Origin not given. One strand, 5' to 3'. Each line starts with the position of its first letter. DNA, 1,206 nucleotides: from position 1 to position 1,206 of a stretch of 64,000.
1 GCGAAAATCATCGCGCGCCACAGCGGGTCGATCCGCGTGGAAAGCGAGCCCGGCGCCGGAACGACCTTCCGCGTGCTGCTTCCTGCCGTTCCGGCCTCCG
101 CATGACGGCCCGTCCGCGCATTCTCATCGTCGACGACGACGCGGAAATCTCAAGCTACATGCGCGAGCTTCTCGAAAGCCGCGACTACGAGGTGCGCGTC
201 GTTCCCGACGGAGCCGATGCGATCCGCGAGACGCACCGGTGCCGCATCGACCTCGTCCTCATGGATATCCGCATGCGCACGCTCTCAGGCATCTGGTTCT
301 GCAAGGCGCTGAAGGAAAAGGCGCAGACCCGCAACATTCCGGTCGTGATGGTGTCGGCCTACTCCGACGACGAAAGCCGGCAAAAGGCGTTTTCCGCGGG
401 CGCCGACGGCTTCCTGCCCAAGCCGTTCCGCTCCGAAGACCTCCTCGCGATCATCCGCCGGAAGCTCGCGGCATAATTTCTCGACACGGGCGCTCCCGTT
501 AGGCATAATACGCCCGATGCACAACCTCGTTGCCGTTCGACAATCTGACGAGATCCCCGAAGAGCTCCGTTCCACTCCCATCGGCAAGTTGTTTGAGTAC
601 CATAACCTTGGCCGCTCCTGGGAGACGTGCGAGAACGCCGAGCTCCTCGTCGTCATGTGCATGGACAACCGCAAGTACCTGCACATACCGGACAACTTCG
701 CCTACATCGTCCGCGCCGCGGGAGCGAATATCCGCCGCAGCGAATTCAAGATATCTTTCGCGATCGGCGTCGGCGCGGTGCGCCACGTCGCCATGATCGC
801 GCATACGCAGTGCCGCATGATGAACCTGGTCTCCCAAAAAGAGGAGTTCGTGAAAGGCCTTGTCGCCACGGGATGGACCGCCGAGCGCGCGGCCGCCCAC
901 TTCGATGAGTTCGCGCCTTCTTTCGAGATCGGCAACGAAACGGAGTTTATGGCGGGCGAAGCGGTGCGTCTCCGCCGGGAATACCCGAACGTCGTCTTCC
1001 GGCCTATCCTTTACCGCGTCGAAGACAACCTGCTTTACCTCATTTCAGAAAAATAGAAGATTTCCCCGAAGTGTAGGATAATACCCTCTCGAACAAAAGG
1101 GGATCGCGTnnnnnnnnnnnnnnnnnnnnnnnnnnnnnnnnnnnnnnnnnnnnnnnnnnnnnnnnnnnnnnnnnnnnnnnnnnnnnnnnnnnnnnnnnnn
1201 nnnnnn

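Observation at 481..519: Recurrent leaderless-transcript architecture: a strong -10 hexamer 7-8 nt before the ATG with no Shine-Dalgarno, at three genes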

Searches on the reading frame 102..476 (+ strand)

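Call 18: search_protein_families(library=pfam, proteins=[window:102-476:+], max_evalue=0.00001)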
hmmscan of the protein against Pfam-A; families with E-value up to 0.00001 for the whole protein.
window:102-476:+ (124 aa): 1 family
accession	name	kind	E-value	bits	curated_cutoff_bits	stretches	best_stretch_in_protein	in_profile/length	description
PF00072.30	Response_reg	-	1.2e-30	106.4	30.2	1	7-119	1-111/111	Response regulator receiver domain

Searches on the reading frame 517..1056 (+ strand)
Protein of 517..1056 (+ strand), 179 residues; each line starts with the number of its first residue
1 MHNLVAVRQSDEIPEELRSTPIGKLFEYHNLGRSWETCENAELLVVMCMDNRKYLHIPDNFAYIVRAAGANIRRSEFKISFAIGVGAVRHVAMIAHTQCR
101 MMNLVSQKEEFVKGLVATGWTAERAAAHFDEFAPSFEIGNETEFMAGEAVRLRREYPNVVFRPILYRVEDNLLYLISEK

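Call 9: search_protein_families(library=pfam, proteins=[window:517-1056:+])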
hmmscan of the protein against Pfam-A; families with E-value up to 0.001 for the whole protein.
window:517-1056:+ (179 aa): 1 family
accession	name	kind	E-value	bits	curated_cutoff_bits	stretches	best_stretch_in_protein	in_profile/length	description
PF00484.24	Pro_CA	-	0.00022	22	25.7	1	46-121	4-93/156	Carbonic anhydrase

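Call 10: find_homologous_proteins(query=window:517-1056:+)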
Query window:517-1056:+ (179 aa): 1020 proteins with E <= 0.001 among 1243 candidates; the best 120 are listed.
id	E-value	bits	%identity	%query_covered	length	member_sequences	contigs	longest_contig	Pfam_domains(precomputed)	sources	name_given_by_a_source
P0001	3.0e-115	400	100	100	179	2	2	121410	-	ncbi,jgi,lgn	-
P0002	9.3e-68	245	59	99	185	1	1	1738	PF00484.25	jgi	jgi:carbonic anhydrase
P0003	2.9e-67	243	61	99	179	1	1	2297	PF00484.25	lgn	-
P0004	3.6e-67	243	60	99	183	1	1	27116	PF00484.25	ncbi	-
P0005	3.8e-67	243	59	100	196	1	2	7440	PF00484.25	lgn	-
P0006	4.2e-67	243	59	99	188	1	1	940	PF00484.25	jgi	jgi:carbonic anhydrase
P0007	1.0e-66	242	60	99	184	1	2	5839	PF00484.25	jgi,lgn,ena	-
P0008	1.3e-66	241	58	99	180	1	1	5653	PF00484.25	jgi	jgi:carbonic anhydrase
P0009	1.6e-66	241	61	100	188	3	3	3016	-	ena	-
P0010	2.3e-66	240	62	97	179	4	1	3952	PF00484.25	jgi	jgi:carbonic anhydrase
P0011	2.3e-66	240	58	100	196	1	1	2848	-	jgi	jgi:carbonic anhydrase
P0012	2.4e-66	240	60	99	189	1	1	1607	PF00484.25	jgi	jgi:carbonic anhydrase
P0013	3.0e-66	240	58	99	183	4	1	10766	-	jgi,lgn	jgi:carbonic anhydrase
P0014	3.1e-66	240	59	99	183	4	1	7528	PF00484.25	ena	-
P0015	3.6e-66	240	60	99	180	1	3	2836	-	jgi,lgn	-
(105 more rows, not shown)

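Call 11: find_encoding_contigs(protein=P0001, flank=1500, max_places=4)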
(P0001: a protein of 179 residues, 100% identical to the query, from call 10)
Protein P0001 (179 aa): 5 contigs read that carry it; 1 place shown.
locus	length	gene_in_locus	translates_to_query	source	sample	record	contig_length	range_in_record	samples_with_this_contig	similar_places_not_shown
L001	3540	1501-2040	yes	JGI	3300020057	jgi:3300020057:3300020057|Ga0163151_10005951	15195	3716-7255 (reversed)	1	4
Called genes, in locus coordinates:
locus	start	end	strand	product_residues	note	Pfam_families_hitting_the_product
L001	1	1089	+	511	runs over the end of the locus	PF00989:PAS (faint), PF08448:PAS_4 (faint), PF13426:PAS_9 (faint), PF13581:HATPase_c_2 (faint), PF08447:PAS_3, PF00512:HisKA, PF02518:HATPase_c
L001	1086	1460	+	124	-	PF00072:Response_reg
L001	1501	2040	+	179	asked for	-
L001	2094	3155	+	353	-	PF00155:Aminotran_1_2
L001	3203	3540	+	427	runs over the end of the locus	PF00919:UPF0004, PF04055:Radical_SAM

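Call 26: find_related_loci(query=window:517-1056:+, collection=metagenome_contigs, flank=1500)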
Query window:517-1056:+ (179 aa) in metagenome_contigs; peptide patterns used: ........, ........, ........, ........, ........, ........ (x = any residue, [..] = any of these).
233 stretches matched a pattern; 59 encode a relative of the query (tblastn E <= 1e-3); 59 distinct loci.
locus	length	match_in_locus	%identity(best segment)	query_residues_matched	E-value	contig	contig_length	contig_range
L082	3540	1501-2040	58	1-179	2e-72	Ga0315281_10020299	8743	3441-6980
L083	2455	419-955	55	1-178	2e-72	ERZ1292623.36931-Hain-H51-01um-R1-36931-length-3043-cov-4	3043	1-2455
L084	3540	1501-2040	57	1-179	1e-70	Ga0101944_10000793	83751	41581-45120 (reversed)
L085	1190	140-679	56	1-179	2e-74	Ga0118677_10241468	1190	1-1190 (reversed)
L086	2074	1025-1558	58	1-178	1e-70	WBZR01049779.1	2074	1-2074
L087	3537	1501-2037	55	1-178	1e-67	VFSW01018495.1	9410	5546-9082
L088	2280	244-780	55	1-178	2e-67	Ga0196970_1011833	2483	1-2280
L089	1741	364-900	56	1-178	5e-69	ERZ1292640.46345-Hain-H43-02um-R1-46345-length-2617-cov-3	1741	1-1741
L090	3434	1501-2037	56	1-178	1e-66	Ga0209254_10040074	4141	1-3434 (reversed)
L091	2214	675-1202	55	2-176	2e-67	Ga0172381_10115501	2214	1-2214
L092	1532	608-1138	55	2-177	4e-69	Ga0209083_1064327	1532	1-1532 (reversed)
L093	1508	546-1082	57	1-178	4e-69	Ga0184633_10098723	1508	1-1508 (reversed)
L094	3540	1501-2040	56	1-179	5e-66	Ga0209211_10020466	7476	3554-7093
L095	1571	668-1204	55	1-178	7e-69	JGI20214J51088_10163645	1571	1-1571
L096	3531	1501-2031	55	2-177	6e-66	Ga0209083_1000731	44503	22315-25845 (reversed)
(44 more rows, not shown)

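Call 52: search_protein_families(library=ncbifam, proteins=[window:517-1056:+], max_evalue=0.00001)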
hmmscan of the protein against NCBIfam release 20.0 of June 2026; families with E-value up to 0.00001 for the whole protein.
window:517-1056:+ (179 aa): 0 families

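Call 62: find_encoding_contigs(protein=P0004, flank=1500, max_places=1)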
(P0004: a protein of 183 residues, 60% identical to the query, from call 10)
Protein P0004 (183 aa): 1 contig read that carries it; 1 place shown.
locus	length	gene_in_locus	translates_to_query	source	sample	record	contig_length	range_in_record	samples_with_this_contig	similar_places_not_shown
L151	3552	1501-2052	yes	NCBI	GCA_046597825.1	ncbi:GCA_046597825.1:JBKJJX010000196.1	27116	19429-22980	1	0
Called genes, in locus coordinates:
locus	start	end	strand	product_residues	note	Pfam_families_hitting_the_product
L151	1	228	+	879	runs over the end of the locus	PF00521:DNA_topoisoIV, PF03989:DNA_gyraseA_C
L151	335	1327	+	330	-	PF13860:FlgD_ig (faint), PF18962:Por_Secre_tail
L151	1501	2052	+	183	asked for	PF00484:Pro_CA (weak)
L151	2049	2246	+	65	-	-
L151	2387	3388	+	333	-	-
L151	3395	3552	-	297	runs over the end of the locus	PF01145:Band_7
